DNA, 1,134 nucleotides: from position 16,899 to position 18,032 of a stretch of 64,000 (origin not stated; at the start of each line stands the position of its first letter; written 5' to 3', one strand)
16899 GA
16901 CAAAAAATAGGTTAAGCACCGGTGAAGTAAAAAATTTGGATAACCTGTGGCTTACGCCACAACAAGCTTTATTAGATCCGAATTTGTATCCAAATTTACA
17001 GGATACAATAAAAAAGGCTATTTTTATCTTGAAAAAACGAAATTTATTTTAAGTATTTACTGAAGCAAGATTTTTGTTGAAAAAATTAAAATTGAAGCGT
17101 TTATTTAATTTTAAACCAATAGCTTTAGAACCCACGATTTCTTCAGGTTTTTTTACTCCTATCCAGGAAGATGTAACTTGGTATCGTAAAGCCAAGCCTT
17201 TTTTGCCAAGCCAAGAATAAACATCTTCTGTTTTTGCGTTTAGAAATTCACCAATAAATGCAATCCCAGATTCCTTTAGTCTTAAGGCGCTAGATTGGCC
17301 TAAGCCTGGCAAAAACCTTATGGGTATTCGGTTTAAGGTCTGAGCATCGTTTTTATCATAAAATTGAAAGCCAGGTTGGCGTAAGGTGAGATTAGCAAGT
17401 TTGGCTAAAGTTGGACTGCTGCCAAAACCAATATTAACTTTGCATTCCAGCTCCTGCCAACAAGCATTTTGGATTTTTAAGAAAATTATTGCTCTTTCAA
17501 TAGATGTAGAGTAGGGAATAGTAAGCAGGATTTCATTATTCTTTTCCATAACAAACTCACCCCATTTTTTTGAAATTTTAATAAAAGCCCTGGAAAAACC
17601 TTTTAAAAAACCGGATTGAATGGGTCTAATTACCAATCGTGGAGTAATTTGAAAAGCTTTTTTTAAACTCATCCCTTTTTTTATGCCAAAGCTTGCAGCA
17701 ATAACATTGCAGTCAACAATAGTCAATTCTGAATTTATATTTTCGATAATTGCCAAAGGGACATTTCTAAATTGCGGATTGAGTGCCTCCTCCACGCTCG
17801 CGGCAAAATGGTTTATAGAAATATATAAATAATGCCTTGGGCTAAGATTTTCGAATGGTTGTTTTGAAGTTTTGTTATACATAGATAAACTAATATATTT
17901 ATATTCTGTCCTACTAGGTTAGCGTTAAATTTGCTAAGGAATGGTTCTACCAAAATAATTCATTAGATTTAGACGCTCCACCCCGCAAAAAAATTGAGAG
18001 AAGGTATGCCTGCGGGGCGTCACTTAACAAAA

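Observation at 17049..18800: lexA with an adjacent catalytically dead Y-family polymerase (ImuB-like) but no imuA/dnaE2 partner in the window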

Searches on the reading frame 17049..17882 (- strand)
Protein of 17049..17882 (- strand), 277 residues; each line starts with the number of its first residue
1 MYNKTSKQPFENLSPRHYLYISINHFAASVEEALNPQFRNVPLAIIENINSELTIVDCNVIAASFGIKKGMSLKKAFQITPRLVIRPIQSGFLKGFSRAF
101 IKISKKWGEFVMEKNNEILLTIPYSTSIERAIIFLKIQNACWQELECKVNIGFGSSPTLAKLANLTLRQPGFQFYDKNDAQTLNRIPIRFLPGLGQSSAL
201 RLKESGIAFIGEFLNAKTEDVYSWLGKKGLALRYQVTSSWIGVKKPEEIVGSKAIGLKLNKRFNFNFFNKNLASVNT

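Call 3: search_protein_families(library=pfam, proteins=[window:17049-17882:-], max_evalue=1)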
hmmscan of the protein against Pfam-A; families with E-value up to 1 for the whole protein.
window:17049-17882:- (277 aa): 4 families
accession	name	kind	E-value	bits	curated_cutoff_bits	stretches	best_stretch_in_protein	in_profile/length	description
PF00817.25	IMS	-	4.5e-20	72.5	23.2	1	23-163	3-146/148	impB/mucB/samB family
PF21999.2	IMS_HHH_1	-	0.0022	18.8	27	1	191-228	3-40/53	DNA polymerase-iota, thumb domain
PF22096.1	TagH_C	-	0.021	15.8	27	1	22-93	22-94/107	Teichoic acid transporter subunit TagH C-terminal domain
PF11798.14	IMS_HHH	-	0.078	13.7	24.4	1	183-207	8-32/32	IMS family HHH motif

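Call 4: search_protein_families(library=ncbifam, proteins=[window:17049-17882:-], max_evalue=1)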
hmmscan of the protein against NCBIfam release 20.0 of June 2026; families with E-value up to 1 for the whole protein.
window:17049-17882:- (277 aa): 10 families
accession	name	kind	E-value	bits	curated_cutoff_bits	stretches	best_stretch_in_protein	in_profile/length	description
NF002492.0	PRK01810.1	equivalog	3.9e-22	78.5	399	1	18-256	12-254/412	DNA polymerase IV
NF002677.0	PRK02406.1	equivalog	6.7e-18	64.9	256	1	16-232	6-226/357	DNA polymerase IV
NF002292.0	PRK01216.1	equivalog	1.8e-16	60.1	339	1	19-229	4-221/351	DNA polymerase IV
NF002848.0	PRK03103.1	subfamily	3.9e-16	58.5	381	1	19-234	7-230/410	DNA polymerase IV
NF002751.0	PRK02794.1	equivalog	5.2e-13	48.7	371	1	21-233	43-258/425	DNA polymerase IV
NF002883.0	PRK03352.1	equivalog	1.4e-11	44.2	330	1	16-228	5-219/347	DNA polymerase IV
NF010731.0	PRK14133.1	equivalog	2.6e-11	43.4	362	1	16-232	3-219/352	DNA polymerase IV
NF002882.0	PRK03348.1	equivalog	2.5e-10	39.7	389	1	17-229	6-224/461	DNA polymerase IV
NF003015.0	PRK03858.1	subfamily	4.7e-10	39.1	367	1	20-227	11-217/399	DNA polymerase IV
NF002955.0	PRK03609.1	subfamily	0.002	17.1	431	1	20-169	4-155/422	translesion error-prone DNA polymerase V subunit UmuC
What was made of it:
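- Closest known: umuDC. Different: The downstream protein is dead and DinB-like, not UmuC-like (call 4).
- iPolY is closer to DinB than to UmuC (78 bits on a Pol IV model against 17 bits on UmuC; call 4).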

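Call 6: search_solved_structures(query=window:17049-17882:-, max_evalue=0.001, show_alignments=3)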
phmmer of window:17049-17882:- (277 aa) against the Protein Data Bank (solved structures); distinct sequences matched with E-value up to 0.001: 63 (the best 60 are shown).
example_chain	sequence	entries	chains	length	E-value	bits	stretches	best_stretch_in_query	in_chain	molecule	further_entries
4nlg_A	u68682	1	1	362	1.6e-15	60.5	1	19-228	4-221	DNA polymerase IV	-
3bq0_A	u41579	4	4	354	2.3e-15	60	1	19-227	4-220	DNA polymerase IV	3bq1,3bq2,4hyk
1k1q_A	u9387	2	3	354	2.7e-15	59.7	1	19-227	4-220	DBH protein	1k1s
4f4y_A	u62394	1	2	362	2.8e-15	59.7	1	19-228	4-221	DNA polymerase IV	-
1im4_A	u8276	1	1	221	3.4e-15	59.4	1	18-216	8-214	DBH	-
4f50_A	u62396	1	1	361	4.4e-15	59.1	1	19-228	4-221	DNA polymerase IV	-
4f4w_A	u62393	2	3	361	6.4e-15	58.5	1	19-227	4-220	DNA polymerase IV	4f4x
3pr4_A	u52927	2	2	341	5.1e-14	55.6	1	19-227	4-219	DNA polymerase IV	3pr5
2w9b_A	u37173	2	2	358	1.6e-13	54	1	18-237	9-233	DNA POLYMERASE IV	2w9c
4f4z_B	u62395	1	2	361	1.6e-13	53.9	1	19-228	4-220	DNA polymerase IV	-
3pvx_A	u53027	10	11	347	2.3e-13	53.4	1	18-227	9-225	DNA polymerase IV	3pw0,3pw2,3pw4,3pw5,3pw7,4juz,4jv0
3v6h_A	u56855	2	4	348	2.3e-13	53.4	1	18-227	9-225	DNA polymerase IV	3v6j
3v6k_A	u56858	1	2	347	2.4e-13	53.4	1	18-227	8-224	DNA polymerase IV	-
4gc7_A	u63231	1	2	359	2.4e-13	53.4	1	18-227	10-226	DNA polymerase IV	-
2bq3_A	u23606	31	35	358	2.5e-13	53.3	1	18-227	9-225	DNA POLYMERASE IV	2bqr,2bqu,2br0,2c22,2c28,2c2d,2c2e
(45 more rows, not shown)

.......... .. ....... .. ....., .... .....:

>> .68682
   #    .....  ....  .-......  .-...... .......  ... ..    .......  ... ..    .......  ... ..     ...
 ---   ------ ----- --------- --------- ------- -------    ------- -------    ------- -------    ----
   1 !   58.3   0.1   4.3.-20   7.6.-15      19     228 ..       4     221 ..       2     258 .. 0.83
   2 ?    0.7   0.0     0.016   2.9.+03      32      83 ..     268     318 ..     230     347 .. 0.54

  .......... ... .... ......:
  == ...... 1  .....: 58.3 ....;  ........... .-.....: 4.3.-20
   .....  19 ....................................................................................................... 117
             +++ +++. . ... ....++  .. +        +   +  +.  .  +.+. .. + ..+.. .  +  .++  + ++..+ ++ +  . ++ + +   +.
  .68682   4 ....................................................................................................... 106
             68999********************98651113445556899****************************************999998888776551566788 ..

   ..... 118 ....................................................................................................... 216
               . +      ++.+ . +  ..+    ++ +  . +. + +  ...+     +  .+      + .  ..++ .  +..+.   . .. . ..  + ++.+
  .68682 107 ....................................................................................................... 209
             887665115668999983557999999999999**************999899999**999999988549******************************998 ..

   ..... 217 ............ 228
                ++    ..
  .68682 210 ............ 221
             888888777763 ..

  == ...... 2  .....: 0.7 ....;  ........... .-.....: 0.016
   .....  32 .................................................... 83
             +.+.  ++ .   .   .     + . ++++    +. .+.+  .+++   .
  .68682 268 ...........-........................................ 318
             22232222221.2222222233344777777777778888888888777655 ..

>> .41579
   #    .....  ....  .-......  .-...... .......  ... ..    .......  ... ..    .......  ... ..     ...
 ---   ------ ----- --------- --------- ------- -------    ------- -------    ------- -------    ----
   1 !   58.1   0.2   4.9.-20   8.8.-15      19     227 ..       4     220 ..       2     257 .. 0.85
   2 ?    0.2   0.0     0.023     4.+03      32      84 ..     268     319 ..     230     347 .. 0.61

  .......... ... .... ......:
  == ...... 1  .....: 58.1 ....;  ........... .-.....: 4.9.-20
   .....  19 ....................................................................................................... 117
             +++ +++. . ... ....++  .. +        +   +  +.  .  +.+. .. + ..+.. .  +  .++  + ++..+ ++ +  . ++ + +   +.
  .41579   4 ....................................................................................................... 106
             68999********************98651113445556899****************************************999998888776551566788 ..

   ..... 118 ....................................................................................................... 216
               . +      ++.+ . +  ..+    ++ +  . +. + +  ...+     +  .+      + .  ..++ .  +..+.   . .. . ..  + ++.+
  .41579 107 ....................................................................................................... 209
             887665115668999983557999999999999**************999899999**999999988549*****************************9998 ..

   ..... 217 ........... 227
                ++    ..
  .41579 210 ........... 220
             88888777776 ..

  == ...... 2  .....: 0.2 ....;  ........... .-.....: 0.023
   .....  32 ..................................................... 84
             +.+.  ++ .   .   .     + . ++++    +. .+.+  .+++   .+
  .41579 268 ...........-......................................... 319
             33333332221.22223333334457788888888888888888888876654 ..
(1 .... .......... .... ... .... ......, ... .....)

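Call 8: find_homologous_proteins(query=window:17049-17882:-, max_evalue=0.001)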
Query window:17049-17882:- (277 aa): 3 proteins with E <= 0.001 among 700 candidates.
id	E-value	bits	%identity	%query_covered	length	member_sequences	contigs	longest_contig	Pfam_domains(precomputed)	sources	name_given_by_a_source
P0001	1.5e-179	613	100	100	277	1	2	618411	PF00817.26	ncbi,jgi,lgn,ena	ncbi:MAG: hypothetical protein WCT08_00960 [Patescibacteria group bacterium]|jgi:DNA polymerase-4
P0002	3.2e-93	330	61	94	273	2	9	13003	PF00817.26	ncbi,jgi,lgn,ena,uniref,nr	ncbi:MAG: hypothetical protein COT26_00765 [Candidatus Kerfeldbacteria bacterium CG08_land_8_20_14_0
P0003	3.6e-92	327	61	94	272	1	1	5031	PF00817.26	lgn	-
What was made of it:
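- Only 64 kb of a contig of at least 618 kb was available, so a distant dnaE2 cannot be excluded (call 8).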

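Call 12: find_encoding_contigs(protein=P0002, flank=8000, max_places=4)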
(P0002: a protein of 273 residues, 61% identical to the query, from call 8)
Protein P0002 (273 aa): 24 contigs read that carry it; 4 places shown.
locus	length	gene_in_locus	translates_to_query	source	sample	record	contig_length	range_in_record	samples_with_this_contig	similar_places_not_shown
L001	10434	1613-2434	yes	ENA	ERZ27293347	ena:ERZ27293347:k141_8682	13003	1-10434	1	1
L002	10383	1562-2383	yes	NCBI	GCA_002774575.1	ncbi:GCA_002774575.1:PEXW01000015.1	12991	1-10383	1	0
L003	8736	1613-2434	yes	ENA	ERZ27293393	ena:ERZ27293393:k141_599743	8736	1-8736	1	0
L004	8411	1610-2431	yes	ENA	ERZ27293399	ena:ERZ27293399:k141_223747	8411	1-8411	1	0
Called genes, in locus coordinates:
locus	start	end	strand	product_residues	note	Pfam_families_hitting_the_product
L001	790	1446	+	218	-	PF01726:LexA_DNA_bind, PF00717:Peptidase_S24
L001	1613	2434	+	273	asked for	PF00817:IMS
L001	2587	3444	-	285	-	PF00293:NUDIX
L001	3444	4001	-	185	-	-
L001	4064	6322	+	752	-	-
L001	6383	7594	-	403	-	PF00817:IMS, PF11799:IMS_C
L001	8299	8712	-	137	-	PF16320:Ribosomal_L12_N, PF00542:Ribosomal_L12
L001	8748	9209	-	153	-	PF00466:Ribosomal_L10, PF27436:RL10_C (faint)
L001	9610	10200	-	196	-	PF00696:AA_kinase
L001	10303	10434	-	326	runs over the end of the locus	PF02618:YceG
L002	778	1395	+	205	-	PF01726:LexA_DNA_bind, PF00717:Peptidase_S24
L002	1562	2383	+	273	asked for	PF00817:IMS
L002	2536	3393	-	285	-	PF00293:NUDIX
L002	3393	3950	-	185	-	-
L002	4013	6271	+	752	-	-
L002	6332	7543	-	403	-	PF00817:IMS, PF11799:IMS_C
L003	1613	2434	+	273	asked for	PF00817:IMS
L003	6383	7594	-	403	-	PF00817:IMS, PF11799:IMS_C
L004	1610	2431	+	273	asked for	PF00817:IMS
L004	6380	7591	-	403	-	PF00817:IMS, PF11799:IMS_C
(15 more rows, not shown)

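Call 13: find_encoding_contigs(protein=P0003, flank=8000, max_places=3)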
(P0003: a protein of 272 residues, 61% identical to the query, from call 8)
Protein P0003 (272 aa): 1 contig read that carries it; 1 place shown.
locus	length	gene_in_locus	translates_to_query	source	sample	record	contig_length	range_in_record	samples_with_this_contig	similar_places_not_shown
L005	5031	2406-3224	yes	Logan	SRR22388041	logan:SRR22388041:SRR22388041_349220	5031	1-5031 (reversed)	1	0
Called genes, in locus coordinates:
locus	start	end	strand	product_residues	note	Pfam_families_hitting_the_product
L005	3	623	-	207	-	?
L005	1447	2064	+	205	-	PF01726:LexA_DNA_bind, PF00717:Peptidase_S24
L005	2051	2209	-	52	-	-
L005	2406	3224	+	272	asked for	PF00817:IMS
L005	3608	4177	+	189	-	-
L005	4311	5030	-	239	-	?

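Call 31: predict_structure(alignment_id=A2)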
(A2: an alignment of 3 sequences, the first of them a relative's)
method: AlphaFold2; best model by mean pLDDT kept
length: 277 residues; sequences in the alignment: 3
mean_pLDDT: 43.1   pTM: 0.30
mean pLDDT of the five models: 43.1, 42.0, 41.7, 40.3, 38.3
residues with pLDDT >= 90: 0; 70-90: 37; 50-70: 31; < 50: 209
segments of 3 or more residues with pLDDT < 50: 1-97, 113-122, 124-133, 135-183, 239-277
pLDDT, mean of each block of 10 residues (from residue 1): 32 46 37 32 27 28 26 24 26 44 53 48 45 48 40 33 30 31 57 69 83 82 82 64 37 27 25 28
secondary structure, 60 per line:
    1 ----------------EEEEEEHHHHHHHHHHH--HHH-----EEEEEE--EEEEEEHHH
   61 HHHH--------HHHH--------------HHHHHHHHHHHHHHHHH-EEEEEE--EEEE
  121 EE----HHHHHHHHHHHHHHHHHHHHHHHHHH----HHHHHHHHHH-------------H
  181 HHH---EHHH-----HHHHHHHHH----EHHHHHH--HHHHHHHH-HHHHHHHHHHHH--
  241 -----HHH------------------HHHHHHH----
elements in order: E17-22 H23-33 E44-49 E52-57 H58-64 H73-76 H91-107 E109-114 E117-122 H127-152 H157-166 H180-183 H196-204 H210-215 H218-225 H227-238 H267-273
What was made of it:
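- Tried and rejected: AF2 with only three orthologues gave an unusable model (pLDDT 43, call 31).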

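Call 33: search_protein_representatives(alignment_id=A2)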
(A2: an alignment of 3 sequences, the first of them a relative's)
Query: 3 sequences, 270 profile positions. Proteins with E-value up to 0.001 (for the whole library): 1297; up to 1e-10: 63; up to 1e-30: 4. The best 150 are listed.
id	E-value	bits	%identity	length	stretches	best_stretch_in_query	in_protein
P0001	6.9e-156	533.7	-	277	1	1-270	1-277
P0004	7.2e-56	205.7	-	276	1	14-234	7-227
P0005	3.5e-49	183.8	-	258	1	21-237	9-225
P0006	3.3e-45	170.7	-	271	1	20-238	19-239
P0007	2.2e-17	79.5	-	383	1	20-216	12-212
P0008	4.6e-16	75.2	-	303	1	18-216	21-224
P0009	1.3e-14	70.4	-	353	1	16-220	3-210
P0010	2.8e-14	69.3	-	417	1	19-250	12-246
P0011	4.0e-14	68.8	-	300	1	20-230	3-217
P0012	8.3e-14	67.8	-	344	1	20-267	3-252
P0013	8.7e-14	67.7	-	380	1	20-236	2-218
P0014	1.1e-13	67.3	-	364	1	14-235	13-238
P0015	1.5e-13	66.9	-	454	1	22-230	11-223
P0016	1.8e-13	66.7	-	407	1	19-233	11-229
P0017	2.6e-13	66.2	-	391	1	19-229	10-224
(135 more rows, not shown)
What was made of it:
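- An exhaustive HMMER search of 1.84e9 representatives gives 4 clusters at E<1e-45, then a gap to 2e-17 (call 33).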

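Call 36: find_related_loci(query=A3, collection=genome_contigs, flank=10000)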
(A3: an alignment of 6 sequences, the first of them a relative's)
Query A3 (277 aa) in genome_contigs; peptide patterns used: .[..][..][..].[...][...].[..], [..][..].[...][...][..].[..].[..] (x = any residue, [..] = any of these).
71 stretches matched a pattern; 6 encode a relative of the query (tblastn E <= 1e-3); 6 distinct loci.
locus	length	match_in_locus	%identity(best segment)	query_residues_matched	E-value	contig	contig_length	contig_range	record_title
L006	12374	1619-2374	61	16-275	1e-99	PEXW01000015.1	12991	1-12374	MAG: Candidatus Kerfeldbacteria bacterium CG08_land_8_20_14_0_20_43_14 CG08_land_8_20_14_0.20_scaffold_2811_c, whole gen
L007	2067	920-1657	31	20-257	7e-43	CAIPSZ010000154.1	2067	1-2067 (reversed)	Candidatus Kerfeldbacteria bacterium isolate T7-022_bin-570 genome assembly, contig: bin-570:154/195, whole genome shotg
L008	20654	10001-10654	33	20-235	1e-42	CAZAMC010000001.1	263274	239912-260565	MAG TPA_asm: uncultured Gammaproteobacteria bacterium isolate SRP173033_co2_64 genome assembly, contig: NODE_7_length_26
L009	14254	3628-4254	37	20-226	1e-41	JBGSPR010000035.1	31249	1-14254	MAG: Patescibacteria group bacterium isolate JTS-AC309 k141_2187489, whole genome shotgun sequence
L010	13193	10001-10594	35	20-215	3e-41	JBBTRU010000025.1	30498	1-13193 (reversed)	MAG: Patescibacteria group bacterium isolate H51-bin156_1 H51_bin156_1_000000000025, whole genome shotgun sequence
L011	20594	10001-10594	37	20-215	3e-44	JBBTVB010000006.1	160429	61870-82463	MAG: Patescibacteria group bacterium isolate H32-bin092_1 H32_bin092_1_000000000006, whole genome shotgun sequence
